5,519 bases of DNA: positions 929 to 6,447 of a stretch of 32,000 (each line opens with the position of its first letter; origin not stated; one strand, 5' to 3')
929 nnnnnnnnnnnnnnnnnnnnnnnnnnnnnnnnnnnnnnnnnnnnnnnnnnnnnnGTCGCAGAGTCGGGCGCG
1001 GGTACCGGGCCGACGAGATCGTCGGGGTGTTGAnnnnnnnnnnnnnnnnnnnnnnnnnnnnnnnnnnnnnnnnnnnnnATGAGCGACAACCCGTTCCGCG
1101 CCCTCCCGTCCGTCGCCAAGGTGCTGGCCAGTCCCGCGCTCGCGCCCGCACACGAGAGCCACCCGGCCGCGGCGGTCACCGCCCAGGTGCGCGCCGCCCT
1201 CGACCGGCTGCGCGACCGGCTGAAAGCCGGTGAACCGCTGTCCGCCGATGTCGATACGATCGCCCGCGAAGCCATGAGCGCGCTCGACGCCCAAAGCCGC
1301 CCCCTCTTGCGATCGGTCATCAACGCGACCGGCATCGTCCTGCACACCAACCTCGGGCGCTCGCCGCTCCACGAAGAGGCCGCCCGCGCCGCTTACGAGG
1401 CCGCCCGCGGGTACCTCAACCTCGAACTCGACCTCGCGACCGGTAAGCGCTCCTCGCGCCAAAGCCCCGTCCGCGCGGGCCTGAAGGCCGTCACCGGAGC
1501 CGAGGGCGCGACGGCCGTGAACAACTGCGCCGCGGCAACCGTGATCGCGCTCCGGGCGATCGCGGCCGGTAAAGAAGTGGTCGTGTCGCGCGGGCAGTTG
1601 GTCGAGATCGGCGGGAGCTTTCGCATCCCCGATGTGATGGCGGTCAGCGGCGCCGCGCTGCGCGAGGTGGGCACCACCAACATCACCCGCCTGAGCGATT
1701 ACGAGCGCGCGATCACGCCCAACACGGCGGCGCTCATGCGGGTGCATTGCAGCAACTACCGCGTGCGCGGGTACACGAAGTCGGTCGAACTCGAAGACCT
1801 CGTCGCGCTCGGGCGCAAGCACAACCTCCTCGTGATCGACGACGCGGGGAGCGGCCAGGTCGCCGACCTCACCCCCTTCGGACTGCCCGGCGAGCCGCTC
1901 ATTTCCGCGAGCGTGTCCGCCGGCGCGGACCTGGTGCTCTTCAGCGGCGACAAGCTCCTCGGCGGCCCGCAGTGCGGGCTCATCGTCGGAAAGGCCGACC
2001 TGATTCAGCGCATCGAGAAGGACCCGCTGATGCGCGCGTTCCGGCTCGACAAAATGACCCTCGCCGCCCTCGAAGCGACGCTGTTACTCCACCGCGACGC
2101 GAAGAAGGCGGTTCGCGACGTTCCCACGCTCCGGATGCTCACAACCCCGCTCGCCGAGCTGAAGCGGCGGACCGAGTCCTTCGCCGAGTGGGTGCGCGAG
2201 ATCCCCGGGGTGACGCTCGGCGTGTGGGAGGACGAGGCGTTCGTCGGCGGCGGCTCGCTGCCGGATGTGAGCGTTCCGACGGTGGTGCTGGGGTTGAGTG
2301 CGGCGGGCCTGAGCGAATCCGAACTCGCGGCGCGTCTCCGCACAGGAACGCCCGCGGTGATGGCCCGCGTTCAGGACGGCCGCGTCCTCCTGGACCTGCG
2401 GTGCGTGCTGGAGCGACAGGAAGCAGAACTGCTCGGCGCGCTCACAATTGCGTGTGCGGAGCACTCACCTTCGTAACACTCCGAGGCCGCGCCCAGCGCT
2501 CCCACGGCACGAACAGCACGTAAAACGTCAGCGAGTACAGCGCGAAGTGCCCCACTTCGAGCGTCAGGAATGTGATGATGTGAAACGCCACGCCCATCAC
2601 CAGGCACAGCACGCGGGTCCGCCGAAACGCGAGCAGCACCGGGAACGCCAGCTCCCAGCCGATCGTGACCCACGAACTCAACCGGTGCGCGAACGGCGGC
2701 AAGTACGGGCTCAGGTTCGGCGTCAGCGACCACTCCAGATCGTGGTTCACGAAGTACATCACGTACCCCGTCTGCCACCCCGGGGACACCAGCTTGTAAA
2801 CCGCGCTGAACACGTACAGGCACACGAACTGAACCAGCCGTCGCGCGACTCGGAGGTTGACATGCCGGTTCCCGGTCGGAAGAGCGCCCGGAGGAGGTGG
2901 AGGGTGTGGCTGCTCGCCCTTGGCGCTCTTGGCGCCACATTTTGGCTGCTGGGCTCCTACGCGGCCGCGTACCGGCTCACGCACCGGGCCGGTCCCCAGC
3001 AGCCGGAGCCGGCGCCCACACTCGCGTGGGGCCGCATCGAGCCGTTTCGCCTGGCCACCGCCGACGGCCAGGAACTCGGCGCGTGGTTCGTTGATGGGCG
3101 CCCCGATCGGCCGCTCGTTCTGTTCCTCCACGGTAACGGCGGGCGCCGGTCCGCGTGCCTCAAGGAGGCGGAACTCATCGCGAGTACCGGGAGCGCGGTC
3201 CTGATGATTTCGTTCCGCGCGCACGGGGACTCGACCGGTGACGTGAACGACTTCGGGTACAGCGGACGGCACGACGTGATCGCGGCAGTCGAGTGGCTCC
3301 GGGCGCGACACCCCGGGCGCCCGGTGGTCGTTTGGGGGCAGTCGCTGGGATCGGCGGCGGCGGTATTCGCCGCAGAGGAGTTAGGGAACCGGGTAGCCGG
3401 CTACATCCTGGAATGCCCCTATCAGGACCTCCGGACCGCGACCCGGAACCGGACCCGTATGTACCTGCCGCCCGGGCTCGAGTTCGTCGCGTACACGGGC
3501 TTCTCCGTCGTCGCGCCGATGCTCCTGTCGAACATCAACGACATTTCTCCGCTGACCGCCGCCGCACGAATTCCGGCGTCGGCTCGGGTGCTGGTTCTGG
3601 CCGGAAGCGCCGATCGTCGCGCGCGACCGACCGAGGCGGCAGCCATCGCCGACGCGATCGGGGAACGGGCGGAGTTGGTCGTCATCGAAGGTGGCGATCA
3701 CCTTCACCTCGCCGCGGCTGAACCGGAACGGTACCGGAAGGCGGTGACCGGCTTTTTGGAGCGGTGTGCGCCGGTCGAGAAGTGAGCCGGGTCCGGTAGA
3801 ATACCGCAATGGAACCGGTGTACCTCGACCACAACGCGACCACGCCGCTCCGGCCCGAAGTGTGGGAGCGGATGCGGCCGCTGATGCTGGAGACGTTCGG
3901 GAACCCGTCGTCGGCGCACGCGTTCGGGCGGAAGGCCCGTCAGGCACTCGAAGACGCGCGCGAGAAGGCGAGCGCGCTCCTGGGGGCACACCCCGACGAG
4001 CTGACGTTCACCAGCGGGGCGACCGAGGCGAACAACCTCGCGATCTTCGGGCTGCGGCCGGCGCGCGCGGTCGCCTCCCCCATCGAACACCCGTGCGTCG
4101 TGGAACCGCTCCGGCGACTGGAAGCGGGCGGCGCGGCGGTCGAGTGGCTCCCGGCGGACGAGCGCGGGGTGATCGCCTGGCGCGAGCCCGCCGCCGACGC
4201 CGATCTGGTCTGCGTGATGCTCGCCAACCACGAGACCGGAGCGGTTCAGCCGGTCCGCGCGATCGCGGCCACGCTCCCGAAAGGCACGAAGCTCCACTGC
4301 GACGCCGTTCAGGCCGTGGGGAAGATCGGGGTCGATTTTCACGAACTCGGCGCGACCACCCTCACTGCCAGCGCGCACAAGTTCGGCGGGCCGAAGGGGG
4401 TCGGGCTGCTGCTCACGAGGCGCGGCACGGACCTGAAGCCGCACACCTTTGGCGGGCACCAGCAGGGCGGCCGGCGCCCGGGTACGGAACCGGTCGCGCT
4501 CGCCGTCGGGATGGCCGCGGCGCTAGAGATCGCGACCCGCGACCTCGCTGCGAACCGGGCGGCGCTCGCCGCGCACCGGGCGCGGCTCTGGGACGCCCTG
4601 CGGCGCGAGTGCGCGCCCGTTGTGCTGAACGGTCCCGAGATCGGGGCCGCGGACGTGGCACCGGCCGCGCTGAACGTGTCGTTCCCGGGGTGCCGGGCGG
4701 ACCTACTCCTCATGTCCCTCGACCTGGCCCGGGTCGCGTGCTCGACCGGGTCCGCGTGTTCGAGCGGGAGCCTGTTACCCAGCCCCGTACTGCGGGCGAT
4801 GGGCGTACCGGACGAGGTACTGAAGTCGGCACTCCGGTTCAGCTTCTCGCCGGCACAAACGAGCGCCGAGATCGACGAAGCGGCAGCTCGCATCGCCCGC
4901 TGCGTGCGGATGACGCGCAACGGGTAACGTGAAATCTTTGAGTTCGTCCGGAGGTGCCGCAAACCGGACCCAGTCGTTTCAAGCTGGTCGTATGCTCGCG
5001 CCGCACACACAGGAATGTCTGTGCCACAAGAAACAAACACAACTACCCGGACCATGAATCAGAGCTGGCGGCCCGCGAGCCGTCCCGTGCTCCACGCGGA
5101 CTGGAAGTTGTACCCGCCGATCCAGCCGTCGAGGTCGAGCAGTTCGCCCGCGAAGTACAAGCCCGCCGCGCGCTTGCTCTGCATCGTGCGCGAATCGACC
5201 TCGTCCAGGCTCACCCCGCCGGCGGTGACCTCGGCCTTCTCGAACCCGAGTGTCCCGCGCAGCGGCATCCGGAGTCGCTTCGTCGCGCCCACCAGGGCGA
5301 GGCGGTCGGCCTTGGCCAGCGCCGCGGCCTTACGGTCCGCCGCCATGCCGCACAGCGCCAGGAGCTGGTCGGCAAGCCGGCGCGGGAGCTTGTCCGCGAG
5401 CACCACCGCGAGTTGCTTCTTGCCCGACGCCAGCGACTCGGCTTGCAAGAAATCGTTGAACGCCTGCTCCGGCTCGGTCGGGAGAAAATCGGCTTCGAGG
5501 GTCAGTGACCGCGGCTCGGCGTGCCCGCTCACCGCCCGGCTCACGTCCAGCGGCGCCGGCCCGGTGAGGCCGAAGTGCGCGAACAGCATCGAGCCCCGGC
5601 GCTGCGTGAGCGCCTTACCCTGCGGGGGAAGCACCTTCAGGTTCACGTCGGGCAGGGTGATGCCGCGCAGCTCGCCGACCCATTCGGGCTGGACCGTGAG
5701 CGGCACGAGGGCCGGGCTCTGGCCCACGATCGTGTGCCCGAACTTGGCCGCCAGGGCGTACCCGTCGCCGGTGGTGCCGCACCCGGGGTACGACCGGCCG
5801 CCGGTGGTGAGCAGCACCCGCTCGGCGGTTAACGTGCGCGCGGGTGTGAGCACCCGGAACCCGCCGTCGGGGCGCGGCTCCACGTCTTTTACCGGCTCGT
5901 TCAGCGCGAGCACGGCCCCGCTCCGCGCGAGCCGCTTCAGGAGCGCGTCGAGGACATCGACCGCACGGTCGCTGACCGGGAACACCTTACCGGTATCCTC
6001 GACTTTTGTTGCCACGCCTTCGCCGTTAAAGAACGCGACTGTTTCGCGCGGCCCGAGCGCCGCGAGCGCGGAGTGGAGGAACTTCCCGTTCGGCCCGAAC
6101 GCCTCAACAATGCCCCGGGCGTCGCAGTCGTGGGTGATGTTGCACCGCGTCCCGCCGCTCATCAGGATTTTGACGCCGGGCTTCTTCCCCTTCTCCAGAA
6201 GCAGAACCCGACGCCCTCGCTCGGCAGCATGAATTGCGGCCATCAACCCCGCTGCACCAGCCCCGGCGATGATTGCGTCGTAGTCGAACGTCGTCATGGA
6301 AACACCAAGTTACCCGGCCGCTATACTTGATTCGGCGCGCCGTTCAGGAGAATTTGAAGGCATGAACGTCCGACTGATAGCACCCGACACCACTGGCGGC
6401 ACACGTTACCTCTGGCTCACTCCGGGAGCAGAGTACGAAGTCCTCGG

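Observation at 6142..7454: Three nested copies of the flavoprotein gene's 5' end flank two ~600-bp single-ORF cassettes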

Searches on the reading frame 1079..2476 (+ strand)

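Call 83: search_protein_families(library=pfam, proteins=[window:1079-2476:+], max_evalue=0.001)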
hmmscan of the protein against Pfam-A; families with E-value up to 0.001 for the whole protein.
window:1079-2476:+ (465 aa): 5 families
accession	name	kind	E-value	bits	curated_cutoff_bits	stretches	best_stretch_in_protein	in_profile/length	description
PF03841.19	SelA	-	1.5e-136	455.7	22.8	1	80-443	1-366/367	L-seryl-tRNA selenium transferase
PF12390.13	Se-cys_synth_N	-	3e-10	40.5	22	1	6-45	1-40/40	Selenocysteine synthase N terminal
PF01041.23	DegT_DnrJ_EryC1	-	3.4e-07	30.2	19.8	1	135-258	33-148/360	DegT/DnrJ/EryC1/StrS aminotransferase family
PF01053.26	Cys_Met_Meta_PP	-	0.00029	20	27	1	134-298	60-204/381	Cys/Met metabolism PLP-dependent enzyme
PF00266.25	Aminotran_5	-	0.00046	19.7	21.5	0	142-313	68-222/371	Aminotransferase class-V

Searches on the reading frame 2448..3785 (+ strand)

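Call 88: search_protein_families(library=pfam, proteins=[window:2448-3785:+], max_evalue=0.001)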
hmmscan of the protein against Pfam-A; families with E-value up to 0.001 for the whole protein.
window:2448-3785:+ (445 aa): 5 families
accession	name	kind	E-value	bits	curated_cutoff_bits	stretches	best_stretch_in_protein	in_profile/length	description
PF00561.26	Abhydrolase_1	-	6.5e-15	55.9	25.8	1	222-356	1-136/245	alpha/beta hydrolase fold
PF12146.15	Hydrolase_4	-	6.3e-14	52.3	27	1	221-331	4-116/239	Serine aminopeptidase, S33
PF00326.27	Peptidase_S9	-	4.4e-06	26.8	22.6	1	270-440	41-209/213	Prolyl oligopeptidase family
PF02129.25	Peptidase_S15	-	0.00013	22.2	23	1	239-330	46-134/262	X-Pro dipeptidyl-peptidase (S15 family)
PF07859.19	Abhydrolase_3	-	0.00094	19.4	25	0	275-418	50-206/210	alpha/beta hydrolase fold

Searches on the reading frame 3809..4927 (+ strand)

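Call 6: search_protein_families(library=pfam, proteins=[window:3809-4927:+], max_evalue=0.1)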
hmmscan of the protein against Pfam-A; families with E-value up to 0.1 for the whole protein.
window:3809-4927:+ (372 aa): 3 families
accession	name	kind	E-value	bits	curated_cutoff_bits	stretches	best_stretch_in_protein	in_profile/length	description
PF00266.25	Aminotran_5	-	2.5e-55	188.4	21.5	1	4-356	1-369/371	Aminotransferase class-V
PF00155.27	Aminotran_1_2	-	0.0039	16.9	19.7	0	47-91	44-97/361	Aminotransferase class I and II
PF15322.11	PMSI1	-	0.012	15.3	29.6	1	10-56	261-307/315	Protein missing in infertile sperm 1, putative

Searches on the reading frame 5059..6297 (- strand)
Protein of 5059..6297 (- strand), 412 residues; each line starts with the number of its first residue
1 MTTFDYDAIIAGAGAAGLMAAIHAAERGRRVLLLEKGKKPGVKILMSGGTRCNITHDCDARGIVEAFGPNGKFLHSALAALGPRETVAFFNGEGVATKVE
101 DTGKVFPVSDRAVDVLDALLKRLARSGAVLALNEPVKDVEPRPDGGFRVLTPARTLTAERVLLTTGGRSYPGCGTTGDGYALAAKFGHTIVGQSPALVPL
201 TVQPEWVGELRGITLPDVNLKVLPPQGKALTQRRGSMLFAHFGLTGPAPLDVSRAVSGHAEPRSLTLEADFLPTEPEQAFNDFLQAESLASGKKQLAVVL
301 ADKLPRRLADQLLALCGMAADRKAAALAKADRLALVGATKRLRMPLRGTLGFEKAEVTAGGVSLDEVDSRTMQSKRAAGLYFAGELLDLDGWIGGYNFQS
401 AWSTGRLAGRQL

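Call 6: search_protein_families(library=pfam, proteins=[window:5059-6297:-], max_evalue=0.1)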
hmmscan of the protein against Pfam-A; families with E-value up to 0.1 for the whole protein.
window:5059-6297:- (412 aa): 14 families
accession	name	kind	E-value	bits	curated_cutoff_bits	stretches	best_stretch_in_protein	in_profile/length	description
PF03486.20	HI0933_like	-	2.6e-80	269.8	50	1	7-410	2-243/244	HI0933-like protein Rossmann domain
PF22780.1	HI0933_like_1st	-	1.9e-29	103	27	1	195-357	2-165/165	HI0933-like protein barrel and H2TH domain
PF01266.30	DAO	-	3.7e-11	43.6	27.9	2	7-41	1-35/353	FAD dependent oxidoreductase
PF00890.30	FAD_binding_2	-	6.6e-11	42.5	20.4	1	7-50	1-44/414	FAD binding domain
PF13738.12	Pyr_redox_3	-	7.5e-08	32.4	30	1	9-38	1-31/305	Pyridine nucleotide-disulphide oxidoreductase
PF13450.12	NAD_binding_8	-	4.1e-07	30.6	21.9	1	10-44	1-35/68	NAD(P)-binding Rossmann-like domain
PF01134.28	GIDA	-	7.7e-07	28.9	22.1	1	7-53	1-41/391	Glucose inhibited division protein A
PF12831.13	FAD_oxidored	-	1.3e-06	28.5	27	1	7-41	1-35/416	FAD dependent oxidoreductase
PF07992.20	Pyr_redox_2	-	6.4e-06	26.2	26.1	1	6-170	1-112/291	Pyridine nucleotide-disulphide oxidoreductase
PF13454.12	NAD_binding_9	-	1.9e-05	25.1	21.8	1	114-166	101-153/155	FAD-NAD(P)-binding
PF01593.30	Amino_oxidase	-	0.00087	19.1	19.8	0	116-166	203-255/443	Flavin containing amine oxidoreductase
PF01494.25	FAD_binding_3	-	0.0025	17.5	22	1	6-44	2-40/349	FAD binding domain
PF01946.23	Thi4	-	0.0084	15.8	26.2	1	5-46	17-59/235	Thi4 family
PF05834.18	Lycopene_cycl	-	0.055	13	23.4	0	7-40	1-36/380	Lycopene cyclase protein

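Call 7: search_protein_families(library=ncbifam, proteins=[window:5059-6297:-], max_evalue=0.1)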
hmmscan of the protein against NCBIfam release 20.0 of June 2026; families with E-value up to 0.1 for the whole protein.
window:5059-6297:- (412 aa): 101 families (the best 25 are shown)
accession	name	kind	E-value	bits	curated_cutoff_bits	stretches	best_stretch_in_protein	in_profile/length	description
TIGR00275.1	TIGR00275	subfamily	9.9e-124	413.2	183.8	1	9-410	2-401/401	aminoacetone oxidase family FAD-binding enzyme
TIGR03862.1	flavo_PP4765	subfamily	3.9e-30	105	242.65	1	31-410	4-369/376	TIGR03862 family flavoprotein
TIGR02032.1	GG-red-SF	subfamily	4.6e-11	42.9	158.8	1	6-169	1-149/297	geranylgeranyl reductase family protein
NF008425.0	PRK11259.1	equivalog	3.7e-10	39.3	257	2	5-43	4-42/377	N-methyl-L-tryptophan oxidase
NF006130.0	PRK08274.1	equivalog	2e-09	36.8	369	1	5-39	5-39/467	FAD-dependent tricarballylate dehydrogenase TcuA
NF003585.0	PRK05249.1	equivalog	8.1e-09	34.6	465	1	2-44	3-45/464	Si-specific NAD(P)(+) transhydrogenase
NF005513.0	PRK07121.1-6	equivalog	4.9e-08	31.9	608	1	2-49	3-49/533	FAD-binding protein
NF053717.1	VnlPnlRedVprA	equivalog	1.3e-07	30.8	600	1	5-41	6-42/481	vinyl phenol reductase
NF004789.0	PRK06134.1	subfamily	1.7e-07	30.2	747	1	4-79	11-87/581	FAD-dependent oxidoreductase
NF003726.0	PRK05329.2-5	equivalog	1.1e-06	27.8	354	1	6-38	2-34/415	glycerol-3-phosphate dehydrogenase subunit GlpB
NF009478.0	PRK12844.1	equivalog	1.1e-06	27.2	789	1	5-50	8-53/559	3-ketosteroid-delta-1-dehydrogenase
NF009477.0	PRK12843.1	equivalog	1.2e-06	27.3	758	1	5-50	16-61/578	FAD-dependent oxidoreductase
TIGR01350.1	lipoamide_DH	equivalog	1.9e-06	26.8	408.8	1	6-41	2-36/461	dihydrolipoyl dehydrogenase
NF009476.0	PRK12839.1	equivalog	2.4e-06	26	940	1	3-52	6-55/572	FAD-dependent oxidoreductase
TIGR03997.1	mycofact_OYE_2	equivalog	2.5e-06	26.2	793.15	1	9-46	383-420/645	mycofactocin system FadH/OYE family oxidoreductase 2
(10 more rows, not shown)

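Call 18: find_related_loci(query=window:5059-6297:-, collection=genome_contigs, flank=8000)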
Query window:5059-6297:- (412 aa) in genome_contigs; peptide patterns used: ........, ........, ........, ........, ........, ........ (x = any residue, [..] = any of these).
321 stretches matched a pattern; 222 encode a relative of the query (tblastn E <= 1e-3); the best 80 are kept; 80 distinct loci.
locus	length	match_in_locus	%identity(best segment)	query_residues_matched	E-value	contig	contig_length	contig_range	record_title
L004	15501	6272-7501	99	3-412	0e+0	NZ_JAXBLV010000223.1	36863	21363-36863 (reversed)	Gemmata algarum strain JC673 JC673_contig_223, whole genome shotgun sequence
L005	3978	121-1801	91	2-412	0e+0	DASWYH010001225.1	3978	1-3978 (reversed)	MAG TPA_asm: Gemmata sp. isolate SMAG_U3706 k141_91278, whole genome shotgun sequence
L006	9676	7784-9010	89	4-412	0e+0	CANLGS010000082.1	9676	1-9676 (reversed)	MAG: Gemmataceae bacterium isolate TH-Jun18-262 genome assembly, contig: TH-Jun18-C15945, whole genome shotgun sequence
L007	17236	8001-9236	88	1-412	0e+0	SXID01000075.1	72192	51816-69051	MAG: Planctomycetia bacterium isolate F1-120-MAGs040 F1-120__c209006, whole genome shotgun sequence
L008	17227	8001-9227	87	4-412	0e+0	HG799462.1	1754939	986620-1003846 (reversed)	Gemmata sp. IIL30 genomic scaffold, scaffold00001, whole genome shotgun sequence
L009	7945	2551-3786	87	1-412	0e+0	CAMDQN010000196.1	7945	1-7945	MAG: Singulisphaera sp. GP187 isolate TrH-25oct19-98 genome assembly, contig: TrH-25oct19-C19115, whole genome shotgun s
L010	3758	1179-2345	87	24-412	0e+0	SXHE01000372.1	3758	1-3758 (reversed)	MAG: Planctomycetia bacterium isolate F1-120-MAGs012 F1-120__c392689, whole genome shotgun sequence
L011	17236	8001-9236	84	1-412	0e+0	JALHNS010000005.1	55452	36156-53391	MAG: Gemmata sp. isolate Bin_69_sub c_000000002978, whole genome shotgun sequence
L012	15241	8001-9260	85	4-412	0e+0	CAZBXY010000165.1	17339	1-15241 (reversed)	MAG TPA_asm: uncultured Frigoriglobus sp. isolate SRP287051_co2_76 genome assembly, contig: NODE_6140_length_17339_cov_1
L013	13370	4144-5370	86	4-412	0e+0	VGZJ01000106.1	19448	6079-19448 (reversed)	MAG: Planctomycetota bacterium isolate K_Offshore_80m_m2_185 K_Offshore_80m_m2_185_Ga0194132_10005892, whole genome shot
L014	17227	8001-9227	80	4-412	0e+0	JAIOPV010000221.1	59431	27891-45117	MAG: Planctomycetota bacterium isolate LakeFargette_0920_ALND_MAG_60_11 LacPavin_0920_ALND_scaffold_772216, whole genome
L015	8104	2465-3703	82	1-412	0e+0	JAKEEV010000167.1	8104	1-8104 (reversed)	MAG: Planctomycetia bacterium isolate PMV_1_maxbin.004 PMV_1_maxbin.004.k101_138197, whole genome shotgun sequence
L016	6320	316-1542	80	4-412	0e+0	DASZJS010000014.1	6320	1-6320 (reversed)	MAG TPA_asm: Gemmata sp. isolate SMAG_U6635 k141_5083724, whole genome shotgun sequence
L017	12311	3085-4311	79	4-412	0e+0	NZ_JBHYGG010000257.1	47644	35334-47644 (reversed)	MAG: Gemmata sp. isolate SAMS01UC_bin-009 SAMS01UC_bin-009_c49, whole genome shotgun sequence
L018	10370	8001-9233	80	1-412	0e+0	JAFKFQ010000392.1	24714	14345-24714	Bacterium isolate SCN18_30_10_14_R2_B_71_11 SCN18_30_10_14_R2_B_scaffold_1186, whole genome shotgun sequence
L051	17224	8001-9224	72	4-412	0e+0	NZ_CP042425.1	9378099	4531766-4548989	Limnoglobus roseus strain PX52 chromosome, complete genome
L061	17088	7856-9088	70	1-412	2e-179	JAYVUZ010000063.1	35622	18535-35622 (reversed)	MAG: Fimbriiglobus sp. isolate GL75_UP_concoct_210 GL75_UP_concoct_210_62, whole genome shotgun sequence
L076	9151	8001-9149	68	6-389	5e-157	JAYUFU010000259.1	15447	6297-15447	MAG: Fimbriiglobus sp. isolate GFS_7859 GFS_7859_258, whole genome shotgun sequence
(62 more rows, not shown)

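Call 57: search_protein_families(library=pfam, proteins=[L004:4839-6140:-, L004:3931-4974:-, L051:7328-7990:+, L061:5533-7206:-], max_evalue=0.01)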
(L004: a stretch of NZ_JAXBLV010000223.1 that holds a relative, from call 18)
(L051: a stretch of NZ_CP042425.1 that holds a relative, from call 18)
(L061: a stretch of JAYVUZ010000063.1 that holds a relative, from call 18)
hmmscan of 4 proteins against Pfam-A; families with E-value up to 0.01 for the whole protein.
L004:4839-6140:- (433 aa): 3 families
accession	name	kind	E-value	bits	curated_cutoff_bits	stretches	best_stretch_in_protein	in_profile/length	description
PF01555.25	N6_N4_Mtase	-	4e-09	37.2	26.7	1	41-101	161-220/221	DNA methylase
PF02086.21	MethyltransfD12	-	0.00078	19.7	22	1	58-113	19-69/253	D12 class N6 adenine-specific DNA methyltransferase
PF01170.24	UPF0020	-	0.0033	17.6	22.3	0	64-98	30-64/197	RMKL-like, methyltransferase domain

L004:3931-4974:- (347 aa): 0 families

L051:7328-7990:+ (220 aa): 2 families
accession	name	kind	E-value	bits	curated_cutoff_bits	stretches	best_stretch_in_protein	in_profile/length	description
PF14907.12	NTP_transf_5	-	5.7e-06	26.5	31.2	1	46-114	57-122/249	Uncharacterised nucleotidyltransferase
PF08843.17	AbiEii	-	0.0099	16.3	22.5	0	66-177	18-148/238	Nucleotidyl transferase AbiEii toxin, Type IV TA system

L061:5533-7206:- (557 aa): 3 families
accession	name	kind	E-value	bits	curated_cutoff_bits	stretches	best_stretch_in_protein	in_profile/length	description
PF13360.13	PQQ_2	-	4.7e-34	118.5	27.6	2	112-347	2-179/233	Outer membrane protein assembly factor BamB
PF01011.28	PQQ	-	1.1e-13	51.3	26.7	1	396-457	29-88/595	Glucose/ethanol/alcohol dehydrogenase, beta-propeller domain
PF13570.13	Beta-prop_ACSF4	-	2.5e-12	47.3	133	1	420-483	137-202/329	Beta-alanine-activating enzyme, beta-propeller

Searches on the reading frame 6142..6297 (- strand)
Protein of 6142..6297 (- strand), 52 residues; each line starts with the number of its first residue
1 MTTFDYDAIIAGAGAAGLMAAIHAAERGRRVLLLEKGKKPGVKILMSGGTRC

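Call 46: find_related_loci(query=window:6142-6297:-, collection=viral_contigs, flank=8000)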
Query seq(52 aa) (52 aa) in viral_contigs; peptide patterns used: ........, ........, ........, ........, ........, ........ (x = any residue, [..] = any of these).
105 stretches matched a pattern; 1 encode a relative of the query (tblastn E <= 1e-3); 1 distinct loci.
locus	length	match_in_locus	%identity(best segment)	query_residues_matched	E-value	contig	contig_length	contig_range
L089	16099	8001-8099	55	7-37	3e-6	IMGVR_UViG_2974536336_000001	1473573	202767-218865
